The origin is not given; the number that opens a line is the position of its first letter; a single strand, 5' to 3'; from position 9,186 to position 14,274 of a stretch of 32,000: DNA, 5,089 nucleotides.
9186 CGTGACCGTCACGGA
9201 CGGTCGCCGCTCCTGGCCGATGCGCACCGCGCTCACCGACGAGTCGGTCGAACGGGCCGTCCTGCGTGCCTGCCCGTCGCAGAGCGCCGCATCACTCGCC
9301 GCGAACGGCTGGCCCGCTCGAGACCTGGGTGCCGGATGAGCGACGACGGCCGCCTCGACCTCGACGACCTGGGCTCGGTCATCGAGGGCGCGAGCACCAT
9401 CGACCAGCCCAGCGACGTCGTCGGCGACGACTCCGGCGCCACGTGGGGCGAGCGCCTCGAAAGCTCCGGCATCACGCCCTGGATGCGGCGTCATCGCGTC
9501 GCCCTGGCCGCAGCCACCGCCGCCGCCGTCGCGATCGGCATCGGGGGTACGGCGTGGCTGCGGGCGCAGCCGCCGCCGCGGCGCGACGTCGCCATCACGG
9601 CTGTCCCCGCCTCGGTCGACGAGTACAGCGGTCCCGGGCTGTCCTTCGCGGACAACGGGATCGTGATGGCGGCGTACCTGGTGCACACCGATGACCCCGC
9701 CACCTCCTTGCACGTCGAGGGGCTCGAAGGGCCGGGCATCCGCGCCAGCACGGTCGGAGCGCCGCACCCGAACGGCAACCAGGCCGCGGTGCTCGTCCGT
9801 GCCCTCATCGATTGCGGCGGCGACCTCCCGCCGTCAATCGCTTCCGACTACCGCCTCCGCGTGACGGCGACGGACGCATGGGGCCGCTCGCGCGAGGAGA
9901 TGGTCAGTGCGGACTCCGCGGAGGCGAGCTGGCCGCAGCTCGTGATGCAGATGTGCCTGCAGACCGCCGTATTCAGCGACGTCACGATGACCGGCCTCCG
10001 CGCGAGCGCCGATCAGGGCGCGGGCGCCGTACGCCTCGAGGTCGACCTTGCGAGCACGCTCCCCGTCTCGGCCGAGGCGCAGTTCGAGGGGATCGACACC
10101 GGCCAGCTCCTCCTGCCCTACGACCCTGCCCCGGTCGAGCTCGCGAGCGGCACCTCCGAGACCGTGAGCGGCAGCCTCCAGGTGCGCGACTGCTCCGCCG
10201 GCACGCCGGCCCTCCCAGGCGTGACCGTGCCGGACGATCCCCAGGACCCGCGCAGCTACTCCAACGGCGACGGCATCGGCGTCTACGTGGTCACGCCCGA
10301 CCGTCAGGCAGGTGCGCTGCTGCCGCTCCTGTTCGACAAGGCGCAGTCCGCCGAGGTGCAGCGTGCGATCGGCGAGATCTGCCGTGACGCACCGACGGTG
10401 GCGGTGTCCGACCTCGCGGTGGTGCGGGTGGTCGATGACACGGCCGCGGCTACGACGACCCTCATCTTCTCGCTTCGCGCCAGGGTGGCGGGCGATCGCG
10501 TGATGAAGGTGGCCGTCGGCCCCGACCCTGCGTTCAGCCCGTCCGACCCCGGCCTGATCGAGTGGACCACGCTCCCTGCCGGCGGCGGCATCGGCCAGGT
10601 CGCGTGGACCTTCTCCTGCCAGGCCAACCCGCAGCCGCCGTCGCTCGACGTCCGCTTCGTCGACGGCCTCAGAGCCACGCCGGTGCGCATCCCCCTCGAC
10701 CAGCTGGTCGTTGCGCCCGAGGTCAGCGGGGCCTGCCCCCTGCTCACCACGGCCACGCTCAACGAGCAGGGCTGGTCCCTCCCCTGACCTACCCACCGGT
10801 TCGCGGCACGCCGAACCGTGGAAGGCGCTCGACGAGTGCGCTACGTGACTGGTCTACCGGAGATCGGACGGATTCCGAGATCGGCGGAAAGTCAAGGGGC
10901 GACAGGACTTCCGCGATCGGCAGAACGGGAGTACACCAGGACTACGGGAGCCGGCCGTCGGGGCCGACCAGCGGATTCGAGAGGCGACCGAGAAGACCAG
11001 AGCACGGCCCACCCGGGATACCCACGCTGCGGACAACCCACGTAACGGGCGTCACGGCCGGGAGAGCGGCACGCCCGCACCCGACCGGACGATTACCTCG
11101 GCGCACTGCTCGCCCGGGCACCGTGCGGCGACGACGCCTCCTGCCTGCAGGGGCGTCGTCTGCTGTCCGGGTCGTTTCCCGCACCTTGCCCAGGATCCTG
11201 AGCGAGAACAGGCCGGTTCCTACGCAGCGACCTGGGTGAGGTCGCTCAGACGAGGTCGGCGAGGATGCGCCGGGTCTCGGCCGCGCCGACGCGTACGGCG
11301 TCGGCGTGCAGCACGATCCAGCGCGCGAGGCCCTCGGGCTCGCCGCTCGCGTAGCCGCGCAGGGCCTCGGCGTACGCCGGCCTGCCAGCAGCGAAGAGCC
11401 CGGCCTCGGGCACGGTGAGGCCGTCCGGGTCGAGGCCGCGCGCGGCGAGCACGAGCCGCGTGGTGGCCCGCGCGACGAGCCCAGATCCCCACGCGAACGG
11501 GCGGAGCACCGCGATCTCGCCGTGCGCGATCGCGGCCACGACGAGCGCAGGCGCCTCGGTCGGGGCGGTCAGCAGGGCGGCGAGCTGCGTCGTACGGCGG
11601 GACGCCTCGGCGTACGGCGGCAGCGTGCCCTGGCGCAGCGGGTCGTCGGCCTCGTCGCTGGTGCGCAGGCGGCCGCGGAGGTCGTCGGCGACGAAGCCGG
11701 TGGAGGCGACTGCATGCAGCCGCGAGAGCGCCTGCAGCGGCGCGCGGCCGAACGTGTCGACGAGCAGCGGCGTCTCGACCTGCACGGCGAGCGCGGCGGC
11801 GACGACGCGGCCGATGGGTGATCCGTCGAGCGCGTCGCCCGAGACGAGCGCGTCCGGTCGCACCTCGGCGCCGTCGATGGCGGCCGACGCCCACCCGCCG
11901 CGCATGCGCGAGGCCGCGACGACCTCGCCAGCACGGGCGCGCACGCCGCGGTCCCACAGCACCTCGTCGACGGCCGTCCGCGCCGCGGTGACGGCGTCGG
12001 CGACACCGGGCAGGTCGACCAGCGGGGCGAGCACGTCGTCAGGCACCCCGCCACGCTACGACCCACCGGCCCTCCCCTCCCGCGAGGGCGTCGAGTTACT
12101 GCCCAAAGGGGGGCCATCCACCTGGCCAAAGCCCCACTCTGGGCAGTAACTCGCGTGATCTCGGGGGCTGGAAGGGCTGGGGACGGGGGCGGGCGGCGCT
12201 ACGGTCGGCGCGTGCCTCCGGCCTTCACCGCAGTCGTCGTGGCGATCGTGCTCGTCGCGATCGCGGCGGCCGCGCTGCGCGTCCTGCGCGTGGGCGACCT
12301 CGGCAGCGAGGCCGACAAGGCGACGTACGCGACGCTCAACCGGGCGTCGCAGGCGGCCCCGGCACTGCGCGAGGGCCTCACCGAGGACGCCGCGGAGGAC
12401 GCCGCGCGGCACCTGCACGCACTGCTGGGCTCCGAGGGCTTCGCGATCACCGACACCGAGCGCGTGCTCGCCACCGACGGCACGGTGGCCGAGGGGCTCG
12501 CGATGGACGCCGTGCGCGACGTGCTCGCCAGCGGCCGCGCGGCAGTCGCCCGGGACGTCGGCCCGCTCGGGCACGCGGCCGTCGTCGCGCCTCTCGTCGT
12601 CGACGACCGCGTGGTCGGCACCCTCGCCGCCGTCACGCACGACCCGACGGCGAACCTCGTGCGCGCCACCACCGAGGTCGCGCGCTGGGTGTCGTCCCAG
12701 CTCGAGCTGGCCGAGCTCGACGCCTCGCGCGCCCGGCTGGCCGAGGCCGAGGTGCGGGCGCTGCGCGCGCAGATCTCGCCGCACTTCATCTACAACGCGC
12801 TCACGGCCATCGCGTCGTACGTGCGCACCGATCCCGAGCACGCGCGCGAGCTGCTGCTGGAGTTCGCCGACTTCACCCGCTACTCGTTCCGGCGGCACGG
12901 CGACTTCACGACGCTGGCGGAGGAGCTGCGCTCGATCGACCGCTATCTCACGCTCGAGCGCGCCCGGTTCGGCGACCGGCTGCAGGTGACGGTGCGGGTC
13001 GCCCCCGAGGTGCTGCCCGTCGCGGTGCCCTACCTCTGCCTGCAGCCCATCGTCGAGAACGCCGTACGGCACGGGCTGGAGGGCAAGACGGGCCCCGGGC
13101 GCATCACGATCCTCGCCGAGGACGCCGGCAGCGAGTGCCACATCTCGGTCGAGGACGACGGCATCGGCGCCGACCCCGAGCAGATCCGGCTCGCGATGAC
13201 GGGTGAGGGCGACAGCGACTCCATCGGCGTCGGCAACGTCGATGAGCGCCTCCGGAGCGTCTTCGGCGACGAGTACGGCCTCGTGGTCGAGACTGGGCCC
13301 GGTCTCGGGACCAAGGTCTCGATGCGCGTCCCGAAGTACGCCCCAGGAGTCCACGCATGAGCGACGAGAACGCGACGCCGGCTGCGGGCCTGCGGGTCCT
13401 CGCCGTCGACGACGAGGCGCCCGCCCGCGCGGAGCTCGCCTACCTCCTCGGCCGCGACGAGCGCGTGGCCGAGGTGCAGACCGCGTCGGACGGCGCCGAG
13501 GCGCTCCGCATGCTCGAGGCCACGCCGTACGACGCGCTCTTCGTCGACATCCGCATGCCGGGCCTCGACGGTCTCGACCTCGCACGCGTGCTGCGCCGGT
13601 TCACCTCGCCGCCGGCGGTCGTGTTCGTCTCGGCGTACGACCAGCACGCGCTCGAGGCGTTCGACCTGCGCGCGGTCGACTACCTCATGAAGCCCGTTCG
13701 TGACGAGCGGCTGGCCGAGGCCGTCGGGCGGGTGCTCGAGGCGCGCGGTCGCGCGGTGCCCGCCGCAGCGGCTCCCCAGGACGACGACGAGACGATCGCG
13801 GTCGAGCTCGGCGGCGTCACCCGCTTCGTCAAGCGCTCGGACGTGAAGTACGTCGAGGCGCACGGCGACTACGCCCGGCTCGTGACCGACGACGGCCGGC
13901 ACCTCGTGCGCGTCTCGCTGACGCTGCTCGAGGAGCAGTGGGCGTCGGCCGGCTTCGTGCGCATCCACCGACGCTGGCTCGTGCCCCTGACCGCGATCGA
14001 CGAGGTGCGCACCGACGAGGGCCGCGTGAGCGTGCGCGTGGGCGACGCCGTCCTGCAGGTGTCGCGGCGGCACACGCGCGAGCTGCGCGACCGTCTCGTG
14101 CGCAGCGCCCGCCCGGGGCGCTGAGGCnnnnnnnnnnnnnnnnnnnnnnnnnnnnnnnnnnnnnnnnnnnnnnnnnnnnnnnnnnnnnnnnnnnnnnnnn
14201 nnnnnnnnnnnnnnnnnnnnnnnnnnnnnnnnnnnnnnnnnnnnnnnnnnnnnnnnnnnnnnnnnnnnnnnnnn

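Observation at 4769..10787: Four tandem, diverged paralogs of an unrecognisable single-pass membrane protein with a six-cysteine ectodomain, inserted into a conserved backbone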

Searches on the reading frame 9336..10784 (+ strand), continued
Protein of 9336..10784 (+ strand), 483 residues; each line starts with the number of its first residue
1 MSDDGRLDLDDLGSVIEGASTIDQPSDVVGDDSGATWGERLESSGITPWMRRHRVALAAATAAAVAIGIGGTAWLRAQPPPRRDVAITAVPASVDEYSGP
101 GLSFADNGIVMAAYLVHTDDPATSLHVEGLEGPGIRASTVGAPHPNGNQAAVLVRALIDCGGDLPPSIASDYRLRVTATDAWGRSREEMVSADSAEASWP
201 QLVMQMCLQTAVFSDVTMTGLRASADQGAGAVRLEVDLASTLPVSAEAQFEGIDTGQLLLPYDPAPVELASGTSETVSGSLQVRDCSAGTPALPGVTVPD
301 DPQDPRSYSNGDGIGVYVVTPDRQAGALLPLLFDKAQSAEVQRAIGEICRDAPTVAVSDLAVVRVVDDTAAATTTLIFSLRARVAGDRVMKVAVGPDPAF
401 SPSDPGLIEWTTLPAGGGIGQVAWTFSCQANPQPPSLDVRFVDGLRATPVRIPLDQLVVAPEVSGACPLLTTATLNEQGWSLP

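Call 47: find_homologous_proteins(query=A3, max_evalue=0.001)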
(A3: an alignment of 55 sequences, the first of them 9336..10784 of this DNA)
Query A3 (55 sequences) (483 aa, profile of the alignment): 22 proteins with E <= 0.001 among 8000 candidates.
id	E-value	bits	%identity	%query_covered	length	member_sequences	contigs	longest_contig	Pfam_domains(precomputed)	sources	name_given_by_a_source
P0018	1.5e-133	464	31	99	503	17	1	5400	-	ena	-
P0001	1.3e-125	438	93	97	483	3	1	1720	-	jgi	jgi:hypothetical protein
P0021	1.7e-124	434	31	99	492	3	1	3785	-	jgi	jgi:hypothetical protein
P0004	9.4e-124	432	52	99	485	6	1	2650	-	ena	-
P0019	2.6e-122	427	30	100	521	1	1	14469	-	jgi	jgi:hypothetical protein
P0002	7.0e-121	422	70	100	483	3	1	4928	-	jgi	jgi:hypothetical protein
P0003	2.4e-120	421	67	100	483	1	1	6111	-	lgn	-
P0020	2.7e-120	421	31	99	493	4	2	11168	-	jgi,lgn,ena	-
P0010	1.4e-116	408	48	100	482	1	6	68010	-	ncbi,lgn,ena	ncbi:MAG: hypothetical protein AB7O74_06570 [Candidatus Nanopelagicales bacterium]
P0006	4.2e-116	407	50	99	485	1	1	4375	-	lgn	-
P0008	1.2e-115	405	49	100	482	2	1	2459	-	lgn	-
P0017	6.9e-115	403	45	98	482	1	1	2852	-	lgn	-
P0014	2.4e-114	401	48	98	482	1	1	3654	-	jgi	-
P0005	8.9e-114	399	52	99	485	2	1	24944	-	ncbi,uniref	ncbi:hypothetical protein [Longivirga aurantiaca]|uniref:Uncharacterized protein n=1 Tax=Longivirga 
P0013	1.6e-113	398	48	100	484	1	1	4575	-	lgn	-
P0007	4.4e-111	390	48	100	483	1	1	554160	-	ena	-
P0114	9.3e-82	293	24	99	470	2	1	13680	-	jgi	jgi:hypothetical protein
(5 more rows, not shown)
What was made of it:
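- Tried and rejected: A second word-based homolog search with the profile added almost nothing (call 47).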

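Call 72: find_encoding_contigs(protein=P0001, flank=3000, max_places=2)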
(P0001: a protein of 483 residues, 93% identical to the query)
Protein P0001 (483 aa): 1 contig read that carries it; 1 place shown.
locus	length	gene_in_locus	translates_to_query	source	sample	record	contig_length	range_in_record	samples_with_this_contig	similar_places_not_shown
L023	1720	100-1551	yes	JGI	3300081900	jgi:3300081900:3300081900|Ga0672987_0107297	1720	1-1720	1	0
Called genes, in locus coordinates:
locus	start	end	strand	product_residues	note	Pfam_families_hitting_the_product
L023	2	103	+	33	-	?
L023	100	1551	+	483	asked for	-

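Call 73: find_encoding_contigs(protein=P0003, flank=6000, max_places=2)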
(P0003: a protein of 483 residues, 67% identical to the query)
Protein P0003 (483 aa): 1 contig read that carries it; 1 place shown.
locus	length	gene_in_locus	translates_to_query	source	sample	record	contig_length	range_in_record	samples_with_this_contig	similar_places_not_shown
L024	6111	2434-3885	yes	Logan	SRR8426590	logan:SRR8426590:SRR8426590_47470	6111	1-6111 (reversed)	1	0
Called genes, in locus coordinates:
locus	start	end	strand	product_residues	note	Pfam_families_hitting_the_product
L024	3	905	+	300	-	?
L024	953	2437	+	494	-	-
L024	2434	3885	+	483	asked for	-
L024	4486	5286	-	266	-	-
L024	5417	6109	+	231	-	?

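Call 75: search_protein_families(library=padloc, proteins=[window:9336-10784:+], max_evalue=0.1)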
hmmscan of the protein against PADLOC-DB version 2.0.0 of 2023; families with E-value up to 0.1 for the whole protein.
window:9336-10784:+ (483 aa): 0 families

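Call 83: find_encoding_contigs(protein=P0114, flank=10000, max_places=2)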
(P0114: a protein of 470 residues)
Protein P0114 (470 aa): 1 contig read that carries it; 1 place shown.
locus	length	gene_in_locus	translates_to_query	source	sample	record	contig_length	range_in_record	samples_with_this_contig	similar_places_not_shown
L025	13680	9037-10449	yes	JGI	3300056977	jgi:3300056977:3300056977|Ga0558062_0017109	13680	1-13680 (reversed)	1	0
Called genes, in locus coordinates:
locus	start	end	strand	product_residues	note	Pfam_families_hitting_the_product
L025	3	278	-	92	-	?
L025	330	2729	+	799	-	PF00270:DEAD, PF00271:Helicase_C, PF22982:WHD_HRQ1, PF09369:MZB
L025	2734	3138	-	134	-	-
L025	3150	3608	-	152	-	-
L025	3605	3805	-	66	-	PF14029:DUF4244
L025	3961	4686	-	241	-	PF00482:T2SSF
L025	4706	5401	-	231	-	PF00482:T2SSF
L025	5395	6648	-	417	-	PF00437:T2SSE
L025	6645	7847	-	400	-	PF26563:Rv3660c_N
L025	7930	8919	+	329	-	PF00702:Hydrolase, PF12710:HAD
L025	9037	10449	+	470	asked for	-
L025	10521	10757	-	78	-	-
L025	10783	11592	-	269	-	-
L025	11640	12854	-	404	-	-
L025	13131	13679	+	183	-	?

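Call 90: fold_search(model_id=the predicted structure, library=viral)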
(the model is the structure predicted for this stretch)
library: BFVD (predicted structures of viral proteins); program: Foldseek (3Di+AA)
matches with E <= 10: 834; with E <= 0.001: 16
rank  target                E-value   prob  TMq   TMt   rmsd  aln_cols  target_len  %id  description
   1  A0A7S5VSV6            2.4e-05  0.84  0.12  0.13  23.6       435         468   13  (no name in the UniProt tables at hand)
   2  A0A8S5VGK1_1          8.7e-05  0.98  0.17  0.10  19.5       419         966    8  Uncharacterized protein [Myoviridae sp. ctkfK18]
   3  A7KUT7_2              1.6e-04  0.66  0.13  0.07  19.7       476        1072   13  (no name in the UniProt tables at hand)
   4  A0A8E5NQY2            2.0e-04  0.84  0.14  0.07  22.2       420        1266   12  (no name in the UniProt tables at hand)
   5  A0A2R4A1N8            2.2e-04  0.60  0.13  0.10  36.5       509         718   10  (no name in the UniProt tables at hand)
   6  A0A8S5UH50            2.9e-04  0.44  0.12  0.07  20.9       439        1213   12  PA14 domain-containing protein [Myoviridae sp. ctshb19]
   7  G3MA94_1              3.4e-04  0.97  0.19  0.11  23.0       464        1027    9  Gp353 [Bacillus phage G]
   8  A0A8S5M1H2            3.4e-04  0.97  0.19  0.11  16.2       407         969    8  Uncharacterized protein [Siphoviridae sp. ctLAw30]
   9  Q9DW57                3.6e-04  0.54  0.12  0.11  21.1       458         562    8  Pr138 [Rat cytomegalovirus (strain Maastricht)]
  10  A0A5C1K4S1            4.4e-04  0.97  0.23  0.16  18.4       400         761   12  (no name in the UniProt tables at hand)
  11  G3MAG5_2              4.4e-04  0.93  0.18  0.13  21.7       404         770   11  Gp424 [Bacillus phage G]
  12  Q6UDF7                4.4e-04  0.84  0.14  0.09  15.5       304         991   12  Uncharacterized protein sORF2 [Psittacid herpesvirus 1 (isolate Amazon parrot/-/97-0001/1997)]
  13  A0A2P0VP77            4.7e-04  0.96  0.21  0.15  20.2       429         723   12  Fibronectin type III domain-containing protein [Tetraselmis virus 1]
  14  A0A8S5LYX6            4.7e-04  0.91  0.19  0.11  17.3       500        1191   10  Uncharacterized protein (Fragment) [Siphoviridae sp. ct9Y44]
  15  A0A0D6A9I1            6.0e-04  0.28  0.12  0.09  41.3       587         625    9  Membrane glycoprotein polyprotein (Fragment) [Dabie bandavirus]
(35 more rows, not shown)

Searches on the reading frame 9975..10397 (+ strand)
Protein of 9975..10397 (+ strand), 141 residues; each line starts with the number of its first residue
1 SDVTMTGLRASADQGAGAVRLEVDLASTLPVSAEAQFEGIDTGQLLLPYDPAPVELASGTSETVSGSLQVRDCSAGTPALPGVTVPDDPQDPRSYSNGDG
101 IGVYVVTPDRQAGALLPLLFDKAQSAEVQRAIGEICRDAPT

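Call 58: predict_structure(alignment_id=A4)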
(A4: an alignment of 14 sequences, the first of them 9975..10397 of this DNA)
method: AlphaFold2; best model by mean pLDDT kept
length: 141 residues; sequences in the alignment: 14
mean_pLDDT: 94.0   pTM: 0.84
mean pLDDT of the five models: 94.0, 93.7, 93.3, 93.2, 92.8
residues with pLDDT >= 90: 127; 70-90: 13; 50-70: 1; < 50: 0
segments of 3 or more residues with pLDDT < 50: none
pLDDT, mean of each block of 10 residues (from residue 1): 92 95 96 95 93 93 97 95 91 93 94 94 97 92 69
secondary structure, 60 per line:
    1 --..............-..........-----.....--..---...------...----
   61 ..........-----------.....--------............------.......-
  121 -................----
elements in order: E3-13 E18-27 E33-37 E45-47 E54-56 E61-70 E82-86 E95-106 E113-119 H122-137
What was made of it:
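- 9981..10391 (+): P4 module 2 (aa 216-352): a beta-sandwich plus a helix, with the Cys pair C286/C349. The model of this module alone has pLDDT 94.0 (call 58).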

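Call 62: fold_search(model_id=the predicted structure, library=pdb)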
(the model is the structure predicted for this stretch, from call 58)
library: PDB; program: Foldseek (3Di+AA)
matches with E <= 10: 1656; with E <= 0.001: 0
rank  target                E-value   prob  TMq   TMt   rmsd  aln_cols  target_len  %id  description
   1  8q30_0                1.1e-03  1.00  0.39  0.39   6.7       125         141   12  Sulfolobus acidocaldarius AAP filament. (released 2024-03-06)
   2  8u01                  3.6e-03  1.00  0.42  0.09   9.2       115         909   14  Crystal Structure of the Glycoside Hydrolase Family 2 TIM Barrel-domain Containing Protein from Phocaeicola plebeius (released 2023-09-27)
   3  7p4l_C                4.7e-03  1.00  0.46  0.16   5.8       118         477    8  Crystal structure of the trimeric ectodomain of archaeal Fusexin1 (Fsx1) (released 2022-07-13)
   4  6p16_A                4.7e-03  1.00  0.38  0.43   6.2       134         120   10  Cu-bound PCuAC domain from PmoF1 (released 2019-09-25)
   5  7p4l_B                5.2e-03  1.00  0.46  0.16   5.8       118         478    8  Crystal structure of the trimeric ectodomain of archaeal Fusexin1 (Fsx1) (released 2022-07-13)
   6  3qbt_F                5.5e-03  0.98  0.34  0.34   6.7       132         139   12  Crystal structure of OCRL1 540-678 in complex with Rab8a:GppNHp (released 2011-03-23)
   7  2rr3_MODEL_1_A        6.1e-03  1.00  0.40  0.44   8.8       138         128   14  Solution structure of the complex between human VAP-A MSP domain and human OSBP FFAT motif (released 2010-03-23)
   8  7lr3_D                8.3e-03  1.00  0.40  0.48   5.7       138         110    9  Complex of Fab 2/6.14 with domain 3 of P. berghei HAP2 (released 2021-12-15)
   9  7e1y_A                9.3e-03  1.00  0.41  0.14   5.1       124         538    8  Staphylothermus marinus amylopullulanase -SmApu (released 2022-02-09)
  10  2r39                  9.8e-03  1.00  0.42  0.51   9.4       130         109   10  Crystal structure of FixG-related protein from Vibrio parahaemolyticus (released 2007-09-11)
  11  5ghu                  1.0e-02  1.00  0.40  0.31   5.9       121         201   15  Crystal structure of YadV chaperone at 1.63 Angstrom (released 2017-06-28)
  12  7p4l_A                1.1e-02  1.00  0.46  0.16   5.7       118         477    8  Crystal structure of the trimeric ectodomain of archaeal Fusexin1 (Fsx1) (released 2022-07-13)
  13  8b6l_F                1.1e-02  0.99  0.37  0.35   6.1       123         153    5  Subtomogram average of the human Sec61-TRAP-OSTA-translocon (released 2022-12-07)
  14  8xrx_E                1.1e-02  0.95  0.31  0.10  12.0       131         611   21  The crystal structure of a GH3 enzyme CcBgl3B with glucose and gentiobiose (released 2024-04-10)
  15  1msp_A                1.3e-02  0.99  0.42  0.47   8.0       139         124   10  MAJOR SPERM PROTEIN, ALPHA ISOFORM (RECOMBINANT), PH 4.6 (released 1996-12-07)
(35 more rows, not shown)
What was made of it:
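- On Ig-like / E-set beta-sandwich fold: However E>=1.1e-3 and TM 0.3-0.46 for the module with pLDDT 94 (calls 58, 62).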

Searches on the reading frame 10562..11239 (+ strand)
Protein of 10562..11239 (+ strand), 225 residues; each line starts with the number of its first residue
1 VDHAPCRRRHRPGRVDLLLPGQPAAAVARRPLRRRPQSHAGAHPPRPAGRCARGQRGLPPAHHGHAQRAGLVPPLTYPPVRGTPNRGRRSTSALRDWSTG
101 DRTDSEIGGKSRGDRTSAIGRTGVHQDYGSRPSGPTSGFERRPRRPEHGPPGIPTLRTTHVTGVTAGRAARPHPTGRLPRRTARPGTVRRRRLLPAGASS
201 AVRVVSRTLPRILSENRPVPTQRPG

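Call 13: search_protein_families(library=pfam, proteins=[window:10562-11239:+], max_evalue=0.01)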
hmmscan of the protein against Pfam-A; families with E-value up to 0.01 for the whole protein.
window:10562-11239:+ (225 aa): 0 families

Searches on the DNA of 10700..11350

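Call 38: search_rna_families(source=window, start=10700, end=11350, threshold=evalue, max_evalue=10, show_alignments=2)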
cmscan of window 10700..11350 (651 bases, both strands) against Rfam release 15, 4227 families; matches with E-value up to 10: 3.
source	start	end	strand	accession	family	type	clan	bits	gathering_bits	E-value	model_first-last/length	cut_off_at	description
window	11079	11167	+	RF02833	Scr3202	Gene; sRNA;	-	19.5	52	2.7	1-95/95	no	Streptomyces RNA 3202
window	11276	11305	-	RF01841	veev_FSE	Cis-reg; frameshift_element;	-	18.7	55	0.63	26-55/71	no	venezuelan equine encephalitis virus ribosomal frameshift element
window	10718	10792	+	RF03791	mir-4526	Gene; miRNA;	-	17.5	100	2.6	1-87/87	no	mir-4526 microRNA precursor family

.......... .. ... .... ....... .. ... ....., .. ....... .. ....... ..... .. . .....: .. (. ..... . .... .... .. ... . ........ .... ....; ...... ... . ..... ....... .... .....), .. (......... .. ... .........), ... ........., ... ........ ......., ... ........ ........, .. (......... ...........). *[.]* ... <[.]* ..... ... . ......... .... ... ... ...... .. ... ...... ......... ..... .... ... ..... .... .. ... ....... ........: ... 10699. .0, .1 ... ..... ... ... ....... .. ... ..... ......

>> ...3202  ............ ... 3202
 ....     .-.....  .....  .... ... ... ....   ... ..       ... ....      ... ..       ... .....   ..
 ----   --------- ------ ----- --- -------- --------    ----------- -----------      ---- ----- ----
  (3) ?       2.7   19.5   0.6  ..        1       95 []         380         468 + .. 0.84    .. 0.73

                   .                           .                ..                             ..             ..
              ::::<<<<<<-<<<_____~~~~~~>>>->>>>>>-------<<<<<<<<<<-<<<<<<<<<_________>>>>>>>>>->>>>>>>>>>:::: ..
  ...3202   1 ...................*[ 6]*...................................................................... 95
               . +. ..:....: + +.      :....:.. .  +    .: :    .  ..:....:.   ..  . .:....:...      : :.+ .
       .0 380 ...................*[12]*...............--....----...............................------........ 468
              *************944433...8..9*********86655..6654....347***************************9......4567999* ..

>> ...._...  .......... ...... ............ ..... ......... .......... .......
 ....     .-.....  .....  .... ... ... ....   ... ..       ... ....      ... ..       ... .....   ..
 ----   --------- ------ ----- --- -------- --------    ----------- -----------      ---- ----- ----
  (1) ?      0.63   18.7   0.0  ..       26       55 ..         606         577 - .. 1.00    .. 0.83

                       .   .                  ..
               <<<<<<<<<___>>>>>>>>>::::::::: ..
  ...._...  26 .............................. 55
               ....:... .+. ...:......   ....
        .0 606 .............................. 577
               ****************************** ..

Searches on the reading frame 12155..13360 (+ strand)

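Call 13: search_protein_families(library=pfam, proteins=[window:12155-13360:+], max_evalue=0.01)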
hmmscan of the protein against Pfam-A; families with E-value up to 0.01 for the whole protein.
window:12155-13360:+ (401 aa): 5 families
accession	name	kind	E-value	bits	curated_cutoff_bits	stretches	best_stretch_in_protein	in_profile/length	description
PF06580.19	His_kinase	-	8.4e-24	84.1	25.2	1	198-276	1-81/81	Histidine kinase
PF02518.31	HATPase_c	-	3.5e-09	37.5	26.4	1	294-394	8-109/111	Histidine kinase-, DNA gyrase B-, and HSP90-like ATPase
PF13581.12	HATPase_c_2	-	0.002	18.6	27.4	1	295-351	35-91/127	Histidine kinase-like ATPase domain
PF01590.32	GAF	-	0.004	18.1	22.4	0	80-183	6-129/133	GAF domain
PF13492.12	GAF_3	-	0.0092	16.8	27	0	121-184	58-128/129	GAF domain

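Call 76: search_protein_families(library=ncbifam, proteins=[window:12155-13360:+], max_evalue=0.001)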
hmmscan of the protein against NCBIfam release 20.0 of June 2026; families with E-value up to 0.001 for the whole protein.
window:12155-13360:+ (401 aa): 0 families

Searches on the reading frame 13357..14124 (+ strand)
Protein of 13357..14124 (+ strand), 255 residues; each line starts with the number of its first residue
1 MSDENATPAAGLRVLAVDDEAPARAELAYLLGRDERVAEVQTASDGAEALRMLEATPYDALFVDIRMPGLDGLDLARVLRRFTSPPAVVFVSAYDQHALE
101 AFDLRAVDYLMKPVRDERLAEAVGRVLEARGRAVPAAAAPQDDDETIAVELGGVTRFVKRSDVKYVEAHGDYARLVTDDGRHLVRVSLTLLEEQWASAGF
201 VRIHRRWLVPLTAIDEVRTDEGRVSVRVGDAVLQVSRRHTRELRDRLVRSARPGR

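Call 13: search_protein_families(library=pfam, proteins=[window:13357-14124:+], max_evalue=0.01)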
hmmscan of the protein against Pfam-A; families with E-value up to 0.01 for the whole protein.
window:13357-14124:+ (255 aa): 2 families
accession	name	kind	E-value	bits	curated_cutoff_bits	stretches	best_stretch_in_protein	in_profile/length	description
PF00072.30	Response_reg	-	1.8e-24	86.5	30.2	1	14-123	1-110/111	Response regulator receiver domain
PF04397.21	LytTR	-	3.2e-17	63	22.6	1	156-247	4-97/98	LytTr DNA-binding domain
